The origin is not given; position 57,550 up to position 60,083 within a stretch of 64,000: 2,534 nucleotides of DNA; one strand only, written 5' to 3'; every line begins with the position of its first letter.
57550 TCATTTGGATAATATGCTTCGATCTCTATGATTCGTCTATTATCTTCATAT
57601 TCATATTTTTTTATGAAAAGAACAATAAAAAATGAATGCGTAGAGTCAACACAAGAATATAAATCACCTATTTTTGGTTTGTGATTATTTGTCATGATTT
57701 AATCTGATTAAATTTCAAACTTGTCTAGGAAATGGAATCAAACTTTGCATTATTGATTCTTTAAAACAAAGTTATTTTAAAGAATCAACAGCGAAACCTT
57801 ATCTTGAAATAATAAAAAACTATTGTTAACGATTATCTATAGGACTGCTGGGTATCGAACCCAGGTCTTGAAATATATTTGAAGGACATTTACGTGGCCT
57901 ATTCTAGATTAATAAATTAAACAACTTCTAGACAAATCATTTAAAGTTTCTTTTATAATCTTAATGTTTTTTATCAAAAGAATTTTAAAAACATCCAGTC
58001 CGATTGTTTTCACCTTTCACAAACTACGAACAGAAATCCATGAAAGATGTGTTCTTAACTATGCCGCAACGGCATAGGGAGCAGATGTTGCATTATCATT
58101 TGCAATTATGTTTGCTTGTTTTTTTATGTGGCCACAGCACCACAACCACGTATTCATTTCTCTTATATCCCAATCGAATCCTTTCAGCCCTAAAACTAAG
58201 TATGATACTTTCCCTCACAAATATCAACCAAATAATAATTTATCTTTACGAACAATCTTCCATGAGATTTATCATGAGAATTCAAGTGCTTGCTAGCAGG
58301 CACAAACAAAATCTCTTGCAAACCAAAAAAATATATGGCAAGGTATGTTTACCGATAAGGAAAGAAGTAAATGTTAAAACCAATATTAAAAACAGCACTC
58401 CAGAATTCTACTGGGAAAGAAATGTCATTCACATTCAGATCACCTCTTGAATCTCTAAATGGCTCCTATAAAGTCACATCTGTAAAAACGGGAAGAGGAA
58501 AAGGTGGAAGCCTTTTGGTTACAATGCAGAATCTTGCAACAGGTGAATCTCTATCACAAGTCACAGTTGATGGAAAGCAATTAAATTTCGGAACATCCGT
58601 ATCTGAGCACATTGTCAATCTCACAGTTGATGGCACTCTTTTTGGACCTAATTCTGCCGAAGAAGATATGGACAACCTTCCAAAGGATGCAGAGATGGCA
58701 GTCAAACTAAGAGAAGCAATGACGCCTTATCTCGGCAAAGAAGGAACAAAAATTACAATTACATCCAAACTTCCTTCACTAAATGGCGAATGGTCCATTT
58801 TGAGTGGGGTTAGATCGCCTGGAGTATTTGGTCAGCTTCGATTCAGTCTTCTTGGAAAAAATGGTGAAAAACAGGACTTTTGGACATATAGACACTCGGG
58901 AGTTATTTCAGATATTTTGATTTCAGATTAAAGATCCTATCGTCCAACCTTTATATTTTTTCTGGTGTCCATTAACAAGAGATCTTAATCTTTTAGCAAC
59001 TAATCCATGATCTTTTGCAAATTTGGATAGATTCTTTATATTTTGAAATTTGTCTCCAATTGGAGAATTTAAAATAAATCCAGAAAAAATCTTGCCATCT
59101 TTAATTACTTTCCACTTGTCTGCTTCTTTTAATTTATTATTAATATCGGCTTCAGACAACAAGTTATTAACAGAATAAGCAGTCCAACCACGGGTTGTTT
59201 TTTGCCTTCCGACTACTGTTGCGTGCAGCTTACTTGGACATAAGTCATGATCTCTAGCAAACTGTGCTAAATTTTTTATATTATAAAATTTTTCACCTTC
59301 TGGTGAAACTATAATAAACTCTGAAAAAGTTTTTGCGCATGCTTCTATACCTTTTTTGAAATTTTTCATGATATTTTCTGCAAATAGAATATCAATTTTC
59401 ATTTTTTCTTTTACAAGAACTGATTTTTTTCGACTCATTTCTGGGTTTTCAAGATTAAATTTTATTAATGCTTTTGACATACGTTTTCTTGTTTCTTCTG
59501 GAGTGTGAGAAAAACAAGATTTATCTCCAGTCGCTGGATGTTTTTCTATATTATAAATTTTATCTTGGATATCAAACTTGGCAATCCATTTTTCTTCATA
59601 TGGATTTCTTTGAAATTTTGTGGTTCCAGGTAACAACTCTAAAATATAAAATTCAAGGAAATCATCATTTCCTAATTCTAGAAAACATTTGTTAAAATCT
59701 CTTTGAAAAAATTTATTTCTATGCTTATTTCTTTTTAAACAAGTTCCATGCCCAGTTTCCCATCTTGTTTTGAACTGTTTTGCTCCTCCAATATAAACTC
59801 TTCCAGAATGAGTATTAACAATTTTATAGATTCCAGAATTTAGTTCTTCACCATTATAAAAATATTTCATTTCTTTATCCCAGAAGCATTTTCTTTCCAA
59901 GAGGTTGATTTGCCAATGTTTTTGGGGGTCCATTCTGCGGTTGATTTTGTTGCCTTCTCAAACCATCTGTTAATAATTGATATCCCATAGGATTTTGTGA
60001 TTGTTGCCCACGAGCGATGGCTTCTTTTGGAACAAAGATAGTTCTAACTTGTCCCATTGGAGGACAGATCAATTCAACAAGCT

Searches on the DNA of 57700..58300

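Call 47: search_rna_families(source=window, start=57700, end=58300, threshold=gathering, show_alignments=1)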
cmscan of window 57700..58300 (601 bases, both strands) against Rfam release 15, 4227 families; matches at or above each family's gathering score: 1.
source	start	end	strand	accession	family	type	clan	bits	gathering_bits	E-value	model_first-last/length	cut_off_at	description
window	57837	58191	-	RF00023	tmRNA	Gene;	CL00001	88.1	47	7.1e-35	1-374/374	no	transfer-messenger RNA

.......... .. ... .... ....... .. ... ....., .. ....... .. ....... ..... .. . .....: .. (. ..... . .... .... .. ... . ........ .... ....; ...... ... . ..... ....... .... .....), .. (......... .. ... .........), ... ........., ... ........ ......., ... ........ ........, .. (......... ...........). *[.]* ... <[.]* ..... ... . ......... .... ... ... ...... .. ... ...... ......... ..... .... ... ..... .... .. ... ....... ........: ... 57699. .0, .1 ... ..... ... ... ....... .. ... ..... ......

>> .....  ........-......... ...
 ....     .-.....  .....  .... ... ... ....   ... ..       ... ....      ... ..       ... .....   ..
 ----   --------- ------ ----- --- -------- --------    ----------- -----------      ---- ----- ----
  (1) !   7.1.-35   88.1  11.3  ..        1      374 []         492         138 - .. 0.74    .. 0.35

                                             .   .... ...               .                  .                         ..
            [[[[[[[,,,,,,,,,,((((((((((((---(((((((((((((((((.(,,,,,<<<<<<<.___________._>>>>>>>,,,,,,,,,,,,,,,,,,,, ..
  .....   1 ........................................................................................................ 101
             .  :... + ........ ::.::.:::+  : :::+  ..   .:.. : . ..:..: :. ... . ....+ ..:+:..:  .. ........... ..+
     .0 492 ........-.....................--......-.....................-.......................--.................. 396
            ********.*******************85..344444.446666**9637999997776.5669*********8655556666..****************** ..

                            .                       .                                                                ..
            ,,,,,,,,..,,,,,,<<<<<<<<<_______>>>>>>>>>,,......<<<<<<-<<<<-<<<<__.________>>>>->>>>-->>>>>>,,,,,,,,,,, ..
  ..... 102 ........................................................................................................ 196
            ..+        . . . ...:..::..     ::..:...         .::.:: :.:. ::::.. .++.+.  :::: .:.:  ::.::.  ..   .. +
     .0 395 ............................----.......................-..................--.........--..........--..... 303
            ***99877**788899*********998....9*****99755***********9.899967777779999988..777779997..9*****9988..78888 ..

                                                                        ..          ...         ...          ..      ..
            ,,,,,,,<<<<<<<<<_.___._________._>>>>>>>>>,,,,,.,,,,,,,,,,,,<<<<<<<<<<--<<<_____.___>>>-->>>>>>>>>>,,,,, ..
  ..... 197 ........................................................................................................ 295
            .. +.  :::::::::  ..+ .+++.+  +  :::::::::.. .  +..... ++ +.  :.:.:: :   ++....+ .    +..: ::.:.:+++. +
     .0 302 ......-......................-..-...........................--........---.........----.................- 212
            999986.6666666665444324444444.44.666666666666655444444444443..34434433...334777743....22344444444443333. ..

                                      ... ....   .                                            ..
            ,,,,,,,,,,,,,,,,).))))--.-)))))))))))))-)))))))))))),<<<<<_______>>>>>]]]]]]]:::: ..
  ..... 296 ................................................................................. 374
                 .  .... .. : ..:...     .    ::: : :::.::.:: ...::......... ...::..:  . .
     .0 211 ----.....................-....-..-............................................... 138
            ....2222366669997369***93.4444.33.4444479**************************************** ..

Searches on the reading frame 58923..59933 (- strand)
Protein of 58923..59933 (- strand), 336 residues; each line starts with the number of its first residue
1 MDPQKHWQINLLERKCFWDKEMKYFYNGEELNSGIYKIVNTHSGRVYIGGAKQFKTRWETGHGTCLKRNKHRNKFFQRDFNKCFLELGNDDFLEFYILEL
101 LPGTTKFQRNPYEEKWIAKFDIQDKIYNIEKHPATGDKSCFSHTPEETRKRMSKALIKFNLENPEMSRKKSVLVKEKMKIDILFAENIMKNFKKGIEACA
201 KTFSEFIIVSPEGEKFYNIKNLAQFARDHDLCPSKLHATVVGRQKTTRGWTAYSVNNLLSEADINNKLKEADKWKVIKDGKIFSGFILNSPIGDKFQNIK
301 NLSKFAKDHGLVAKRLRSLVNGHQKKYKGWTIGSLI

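Call 9: search_protein_families(library=phrogs, proteins=[window:58923-59933:-])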
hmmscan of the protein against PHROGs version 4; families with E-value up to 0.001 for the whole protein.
window:58923-59933:- (336 aa): 7 families
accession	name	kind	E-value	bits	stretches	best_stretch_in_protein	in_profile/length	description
phrog_2081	-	DNA, RNA and nucleotide metabolism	6.4e-17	62.8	1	200-332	197-334/433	HNH endonuclease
phrog_7168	-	DNA, RNA and nucleotide metabolism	1.4e-10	42.1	1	34-194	3-156/284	homing endonuclease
phrog_314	-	DNA, RNA and nucleotide metabolism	0.00011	22.3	1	32-331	178-386/574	homing endonuclease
phrog_19446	-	DNA, RNA and nucleotide metabolism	0.00023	21.7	0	35-151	4-109/254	homing endonuclease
phrog_925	-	DNA, RNA and nucleotide metabolism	0.00034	21.3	0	218-249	16-47/67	HTH DNA binding protein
phrog_7363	-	DNA, RNA and nucleotide metabolism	0.00055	20.4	0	139-247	129-240/356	homing endonuclease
phrog_5123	-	DNA, RNA and nucleotide metabolism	0.00076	20.4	0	35-133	4-92/152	homing endonuclease with GIY-YIG motif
